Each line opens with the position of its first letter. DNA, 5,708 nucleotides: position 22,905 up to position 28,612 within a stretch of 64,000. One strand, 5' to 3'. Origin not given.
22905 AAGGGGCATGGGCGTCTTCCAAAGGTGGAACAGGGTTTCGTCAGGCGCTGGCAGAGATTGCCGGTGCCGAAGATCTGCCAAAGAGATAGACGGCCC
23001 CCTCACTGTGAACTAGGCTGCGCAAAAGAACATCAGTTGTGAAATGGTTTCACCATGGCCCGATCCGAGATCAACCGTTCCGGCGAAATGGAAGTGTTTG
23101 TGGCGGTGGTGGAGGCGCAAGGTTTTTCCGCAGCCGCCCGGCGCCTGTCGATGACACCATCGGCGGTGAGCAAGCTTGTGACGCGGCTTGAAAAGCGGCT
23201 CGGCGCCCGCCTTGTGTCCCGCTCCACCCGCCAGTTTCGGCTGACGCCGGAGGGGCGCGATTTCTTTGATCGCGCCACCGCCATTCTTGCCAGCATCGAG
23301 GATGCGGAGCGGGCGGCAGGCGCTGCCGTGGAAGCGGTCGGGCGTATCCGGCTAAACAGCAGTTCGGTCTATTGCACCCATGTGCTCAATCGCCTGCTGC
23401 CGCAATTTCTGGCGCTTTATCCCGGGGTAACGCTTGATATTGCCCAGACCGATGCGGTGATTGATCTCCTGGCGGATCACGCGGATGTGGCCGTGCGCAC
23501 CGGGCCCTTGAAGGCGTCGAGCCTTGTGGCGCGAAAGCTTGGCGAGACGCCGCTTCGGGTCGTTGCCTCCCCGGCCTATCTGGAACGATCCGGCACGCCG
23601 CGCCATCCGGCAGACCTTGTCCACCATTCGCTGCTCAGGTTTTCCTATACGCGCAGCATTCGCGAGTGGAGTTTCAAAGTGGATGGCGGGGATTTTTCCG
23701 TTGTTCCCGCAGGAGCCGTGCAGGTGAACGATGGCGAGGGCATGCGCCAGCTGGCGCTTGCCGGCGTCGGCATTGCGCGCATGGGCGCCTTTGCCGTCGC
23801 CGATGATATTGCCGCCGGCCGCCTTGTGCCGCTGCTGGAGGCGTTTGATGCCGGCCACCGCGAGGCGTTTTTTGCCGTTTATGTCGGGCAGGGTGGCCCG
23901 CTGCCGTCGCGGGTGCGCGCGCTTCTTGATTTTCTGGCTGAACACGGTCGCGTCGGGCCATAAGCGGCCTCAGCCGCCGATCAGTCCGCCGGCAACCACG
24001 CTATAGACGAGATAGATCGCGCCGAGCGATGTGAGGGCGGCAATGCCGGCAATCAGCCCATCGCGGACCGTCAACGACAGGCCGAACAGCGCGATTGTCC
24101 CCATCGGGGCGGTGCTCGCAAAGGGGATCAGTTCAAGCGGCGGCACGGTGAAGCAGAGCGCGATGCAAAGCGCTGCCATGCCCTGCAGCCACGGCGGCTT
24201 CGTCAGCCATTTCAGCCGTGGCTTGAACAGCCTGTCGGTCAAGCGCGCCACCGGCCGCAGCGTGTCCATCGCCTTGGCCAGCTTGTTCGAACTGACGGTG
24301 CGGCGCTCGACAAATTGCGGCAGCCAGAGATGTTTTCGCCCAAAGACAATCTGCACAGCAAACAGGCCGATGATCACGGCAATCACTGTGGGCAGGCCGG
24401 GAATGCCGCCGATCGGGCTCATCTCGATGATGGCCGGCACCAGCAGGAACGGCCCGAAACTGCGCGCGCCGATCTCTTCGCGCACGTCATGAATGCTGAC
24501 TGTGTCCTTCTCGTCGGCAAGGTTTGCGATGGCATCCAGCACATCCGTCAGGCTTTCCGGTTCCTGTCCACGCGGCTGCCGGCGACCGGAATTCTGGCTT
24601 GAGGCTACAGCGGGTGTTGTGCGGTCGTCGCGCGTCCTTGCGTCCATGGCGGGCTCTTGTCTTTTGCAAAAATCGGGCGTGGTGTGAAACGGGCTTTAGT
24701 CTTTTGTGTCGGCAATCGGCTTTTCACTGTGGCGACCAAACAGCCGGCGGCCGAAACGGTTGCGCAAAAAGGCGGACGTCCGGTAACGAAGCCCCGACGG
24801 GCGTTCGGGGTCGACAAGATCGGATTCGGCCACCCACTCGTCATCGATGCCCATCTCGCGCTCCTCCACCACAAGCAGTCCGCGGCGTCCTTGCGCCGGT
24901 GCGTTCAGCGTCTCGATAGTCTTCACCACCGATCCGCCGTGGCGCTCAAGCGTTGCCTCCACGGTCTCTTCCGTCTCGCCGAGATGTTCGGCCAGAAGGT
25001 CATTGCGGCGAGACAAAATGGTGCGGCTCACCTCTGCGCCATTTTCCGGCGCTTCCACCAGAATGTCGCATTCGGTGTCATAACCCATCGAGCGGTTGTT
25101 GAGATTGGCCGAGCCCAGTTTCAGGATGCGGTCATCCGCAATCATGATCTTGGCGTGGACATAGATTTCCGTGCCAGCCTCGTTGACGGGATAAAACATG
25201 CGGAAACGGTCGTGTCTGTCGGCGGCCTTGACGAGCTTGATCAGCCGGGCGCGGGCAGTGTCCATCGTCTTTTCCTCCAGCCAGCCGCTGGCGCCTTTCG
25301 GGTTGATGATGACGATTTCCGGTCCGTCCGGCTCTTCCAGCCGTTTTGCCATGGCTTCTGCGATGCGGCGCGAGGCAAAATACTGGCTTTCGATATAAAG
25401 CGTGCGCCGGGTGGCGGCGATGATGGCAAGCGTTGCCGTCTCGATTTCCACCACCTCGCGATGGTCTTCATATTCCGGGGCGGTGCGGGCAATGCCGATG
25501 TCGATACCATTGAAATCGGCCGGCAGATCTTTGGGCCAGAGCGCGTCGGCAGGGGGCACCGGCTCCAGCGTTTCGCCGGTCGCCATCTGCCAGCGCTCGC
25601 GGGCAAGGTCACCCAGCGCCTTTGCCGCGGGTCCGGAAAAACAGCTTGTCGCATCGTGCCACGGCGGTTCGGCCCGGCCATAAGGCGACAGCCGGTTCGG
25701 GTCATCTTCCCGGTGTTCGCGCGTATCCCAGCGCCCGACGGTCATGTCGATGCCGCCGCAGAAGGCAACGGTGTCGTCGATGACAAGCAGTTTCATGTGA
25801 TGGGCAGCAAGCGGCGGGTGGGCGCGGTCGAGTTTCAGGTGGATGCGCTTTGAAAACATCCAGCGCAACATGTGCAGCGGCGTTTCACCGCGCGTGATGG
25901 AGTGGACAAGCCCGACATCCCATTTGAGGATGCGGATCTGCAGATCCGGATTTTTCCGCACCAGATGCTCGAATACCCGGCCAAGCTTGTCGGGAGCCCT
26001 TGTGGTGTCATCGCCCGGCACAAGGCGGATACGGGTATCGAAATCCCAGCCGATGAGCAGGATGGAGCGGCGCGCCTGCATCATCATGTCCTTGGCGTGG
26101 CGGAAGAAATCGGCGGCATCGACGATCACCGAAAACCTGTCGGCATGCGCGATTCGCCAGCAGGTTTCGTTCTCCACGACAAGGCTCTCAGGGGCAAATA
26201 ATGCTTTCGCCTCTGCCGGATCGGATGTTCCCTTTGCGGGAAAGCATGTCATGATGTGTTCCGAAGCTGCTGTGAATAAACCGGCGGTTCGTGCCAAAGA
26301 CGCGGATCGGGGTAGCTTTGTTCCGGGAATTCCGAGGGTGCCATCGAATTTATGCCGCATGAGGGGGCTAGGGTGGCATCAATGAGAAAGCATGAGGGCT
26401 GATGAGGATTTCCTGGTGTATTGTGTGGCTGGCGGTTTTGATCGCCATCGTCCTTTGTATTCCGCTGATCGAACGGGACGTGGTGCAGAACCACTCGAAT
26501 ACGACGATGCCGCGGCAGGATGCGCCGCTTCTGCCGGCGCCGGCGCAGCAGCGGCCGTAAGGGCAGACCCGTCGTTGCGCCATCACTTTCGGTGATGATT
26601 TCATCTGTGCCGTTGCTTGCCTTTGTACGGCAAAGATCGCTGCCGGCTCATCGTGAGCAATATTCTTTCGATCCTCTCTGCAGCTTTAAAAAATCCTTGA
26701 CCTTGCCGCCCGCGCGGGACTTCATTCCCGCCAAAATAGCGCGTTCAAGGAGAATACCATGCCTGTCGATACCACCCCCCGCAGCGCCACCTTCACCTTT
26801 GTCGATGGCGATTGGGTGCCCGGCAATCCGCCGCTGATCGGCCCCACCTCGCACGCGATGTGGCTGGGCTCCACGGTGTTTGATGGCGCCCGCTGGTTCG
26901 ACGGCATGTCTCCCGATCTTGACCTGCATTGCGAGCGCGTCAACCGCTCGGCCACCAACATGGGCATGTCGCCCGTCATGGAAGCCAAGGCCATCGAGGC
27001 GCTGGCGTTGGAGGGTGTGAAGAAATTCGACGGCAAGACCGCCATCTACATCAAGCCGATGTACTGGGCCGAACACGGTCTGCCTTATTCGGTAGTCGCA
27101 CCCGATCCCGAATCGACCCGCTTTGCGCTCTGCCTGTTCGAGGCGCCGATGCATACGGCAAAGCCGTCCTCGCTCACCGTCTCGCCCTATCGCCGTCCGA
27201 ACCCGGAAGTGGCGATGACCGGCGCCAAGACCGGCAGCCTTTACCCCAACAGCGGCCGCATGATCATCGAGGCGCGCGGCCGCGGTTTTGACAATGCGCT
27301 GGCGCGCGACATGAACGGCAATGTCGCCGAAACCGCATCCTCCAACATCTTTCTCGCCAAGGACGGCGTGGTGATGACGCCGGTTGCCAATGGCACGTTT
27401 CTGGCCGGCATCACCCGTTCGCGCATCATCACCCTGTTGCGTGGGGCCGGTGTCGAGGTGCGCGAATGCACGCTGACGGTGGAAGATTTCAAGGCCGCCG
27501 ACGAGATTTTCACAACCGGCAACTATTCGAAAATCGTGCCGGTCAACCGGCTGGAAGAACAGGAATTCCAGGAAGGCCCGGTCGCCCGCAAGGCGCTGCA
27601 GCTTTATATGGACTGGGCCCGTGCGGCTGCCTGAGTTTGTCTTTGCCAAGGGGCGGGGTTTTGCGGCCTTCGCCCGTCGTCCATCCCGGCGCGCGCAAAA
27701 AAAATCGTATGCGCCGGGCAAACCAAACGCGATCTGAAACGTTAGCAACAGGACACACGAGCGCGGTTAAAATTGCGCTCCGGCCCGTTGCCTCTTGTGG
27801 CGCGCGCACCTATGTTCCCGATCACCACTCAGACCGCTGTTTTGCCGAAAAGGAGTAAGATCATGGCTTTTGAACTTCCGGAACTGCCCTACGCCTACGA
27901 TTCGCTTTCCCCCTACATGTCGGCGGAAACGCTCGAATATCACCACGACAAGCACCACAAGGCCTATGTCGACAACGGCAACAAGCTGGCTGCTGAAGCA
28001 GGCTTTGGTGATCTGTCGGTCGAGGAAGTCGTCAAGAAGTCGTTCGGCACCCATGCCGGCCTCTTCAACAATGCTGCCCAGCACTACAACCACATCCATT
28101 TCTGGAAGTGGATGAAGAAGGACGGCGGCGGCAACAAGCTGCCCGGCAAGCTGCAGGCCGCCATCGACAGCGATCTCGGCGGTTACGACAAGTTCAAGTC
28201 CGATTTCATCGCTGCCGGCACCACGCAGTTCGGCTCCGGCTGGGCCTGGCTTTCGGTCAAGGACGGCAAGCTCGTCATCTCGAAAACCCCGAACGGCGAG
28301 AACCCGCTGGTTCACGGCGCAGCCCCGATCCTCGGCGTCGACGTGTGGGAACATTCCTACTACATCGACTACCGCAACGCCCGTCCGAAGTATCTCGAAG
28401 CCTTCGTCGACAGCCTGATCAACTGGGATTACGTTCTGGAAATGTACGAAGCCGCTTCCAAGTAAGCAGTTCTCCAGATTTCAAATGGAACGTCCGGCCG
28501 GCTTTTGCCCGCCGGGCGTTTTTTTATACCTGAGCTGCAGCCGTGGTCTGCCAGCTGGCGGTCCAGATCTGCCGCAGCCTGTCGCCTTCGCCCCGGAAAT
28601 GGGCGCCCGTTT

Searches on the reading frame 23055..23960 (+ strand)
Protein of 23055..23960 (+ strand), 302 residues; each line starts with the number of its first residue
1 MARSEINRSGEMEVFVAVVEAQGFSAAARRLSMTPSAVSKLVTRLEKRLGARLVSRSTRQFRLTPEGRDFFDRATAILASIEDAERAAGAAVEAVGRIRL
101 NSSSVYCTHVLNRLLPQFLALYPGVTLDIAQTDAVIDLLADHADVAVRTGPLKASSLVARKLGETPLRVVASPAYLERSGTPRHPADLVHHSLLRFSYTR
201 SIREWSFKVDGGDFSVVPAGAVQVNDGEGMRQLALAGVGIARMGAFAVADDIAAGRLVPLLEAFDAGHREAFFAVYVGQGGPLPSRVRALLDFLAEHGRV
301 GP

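Call 73: search_protein_families(library=pfam, proteins=[window:23055-23960:+], max_evalue=0.0001)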
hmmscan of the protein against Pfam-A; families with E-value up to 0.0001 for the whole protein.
window:23055-23960:+ (302 aa): 2 families
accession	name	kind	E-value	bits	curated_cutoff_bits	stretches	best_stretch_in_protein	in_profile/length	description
PF03466.25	LysR_substrate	-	8.2e-40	136.9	28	1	95-298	5-208/209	LysR substrate binding domain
PF00126.33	HTH_1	-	3.7e-21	75.3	26.6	1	12-68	4-60/60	Bacterial regulatory helix-turn-helix protein, lysR family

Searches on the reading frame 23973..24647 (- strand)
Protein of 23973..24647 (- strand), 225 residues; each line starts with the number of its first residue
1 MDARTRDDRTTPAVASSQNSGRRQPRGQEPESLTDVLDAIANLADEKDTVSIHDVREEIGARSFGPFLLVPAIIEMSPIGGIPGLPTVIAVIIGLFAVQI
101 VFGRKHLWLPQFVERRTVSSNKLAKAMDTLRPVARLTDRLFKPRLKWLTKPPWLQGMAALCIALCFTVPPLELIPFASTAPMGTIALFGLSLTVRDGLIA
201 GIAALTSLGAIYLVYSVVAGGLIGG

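Call 73: search_protein_families(library=pfam, proteins=[window:23973-24647:-], max_evalue=0.0001)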
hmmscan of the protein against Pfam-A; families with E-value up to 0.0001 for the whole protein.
window:23973-24647:- (225 aa): 1 family
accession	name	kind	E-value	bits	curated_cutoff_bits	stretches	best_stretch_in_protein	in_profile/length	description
PF06055.17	ExoD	-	1e-46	159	23.8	1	33-215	1-179/180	Exopolysaccharide synthesis, ExoD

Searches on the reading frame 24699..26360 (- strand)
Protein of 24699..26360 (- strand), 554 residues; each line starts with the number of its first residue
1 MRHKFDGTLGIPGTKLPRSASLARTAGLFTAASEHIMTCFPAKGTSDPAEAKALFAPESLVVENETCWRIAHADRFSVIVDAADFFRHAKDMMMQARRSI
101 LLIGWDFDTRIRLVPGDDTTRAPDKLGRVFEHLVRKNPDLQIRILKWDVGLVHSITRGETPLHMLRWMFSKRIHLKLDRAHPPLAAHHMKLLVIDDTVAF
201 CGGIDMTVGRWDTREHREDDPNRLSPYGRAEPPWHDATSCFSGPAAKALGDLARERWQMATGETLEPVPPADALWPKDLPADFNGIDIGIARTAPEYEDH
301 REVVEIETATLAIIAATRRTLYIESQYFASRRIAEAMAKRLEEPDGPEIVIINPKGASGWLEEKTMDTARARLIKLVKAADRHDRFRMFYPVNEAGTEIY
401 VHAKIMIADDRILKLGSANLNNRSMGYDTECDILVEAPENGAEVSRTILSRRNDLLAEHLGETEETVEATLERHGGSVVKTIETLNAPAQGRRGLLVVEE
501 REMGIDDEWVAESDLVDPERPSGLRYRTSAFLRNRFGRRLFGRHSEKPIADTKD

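Call 73: search_protein_families(library=pfam, proteins=[window:24699-26360:-], max_evalue=0.0001)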
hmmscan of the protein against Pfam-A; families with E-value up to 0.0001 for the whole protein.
window:24699-26360:- (554 aa): 2 families
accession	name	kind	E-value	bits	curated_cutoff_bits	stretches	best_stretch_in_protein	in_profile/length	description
PF13091.12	PLDc_2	-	2.2e-13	50.6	27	1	312-444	3-124/132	PLD-like domain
PF00614.28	PLDc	-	7.8e-13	48.3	21.9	2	400-424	4-28/28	Phospholipase D Active site motif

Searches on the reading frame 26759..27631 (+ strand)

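Call 73: search_protein_families(library=pfam, proteins=[window:26759-27631:+], max_evalue=0.0001)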
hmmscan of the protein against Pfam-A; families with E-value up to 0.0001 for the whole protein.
window:26759-27631:+ (291 aa): 1 family
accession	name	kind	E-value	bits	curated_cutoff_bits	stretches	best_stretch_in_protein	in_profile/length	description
PF01063.24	Aminotran_4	-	3.4e-42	145.2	28.5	1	39-264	1-222/223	Amino-transferase class IV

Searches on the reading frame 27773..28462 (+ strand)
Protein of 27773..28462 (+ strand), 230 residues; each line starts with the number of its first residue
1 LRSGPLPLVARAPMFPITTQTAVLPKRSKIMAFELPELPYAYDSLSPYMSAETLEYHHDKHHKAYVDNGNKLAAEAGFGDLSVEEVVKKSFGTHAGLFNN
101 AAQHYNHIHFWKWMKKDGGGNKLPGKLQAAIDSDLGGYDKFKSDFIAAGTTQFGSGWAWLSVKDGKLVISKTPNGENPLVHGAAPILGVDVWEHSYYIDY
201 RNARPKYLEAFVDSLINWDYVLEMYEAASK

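Call 73: search_protein_families(library=pfam, proteins=[window:27773-28462:+], max_evalue=0.0001)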
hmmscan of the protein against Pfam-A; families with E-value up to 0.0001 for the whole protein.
window:27773-28462:+ (230 aa): 2 families
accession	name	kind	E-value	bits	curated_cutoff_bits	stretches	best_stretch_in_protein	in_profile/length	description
PF02777.23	Sod_Fe_C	-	9.1e-35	119.2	20.9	1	125-222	3-100/102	Iron/manganese superoxide dismutases, C-terminal domain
PF00081.27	Sod_Fe_N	-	1e-25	90.5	27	1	33-114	2-81/82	Iron/manganese superoxide dismutases, alpha-hairpin domain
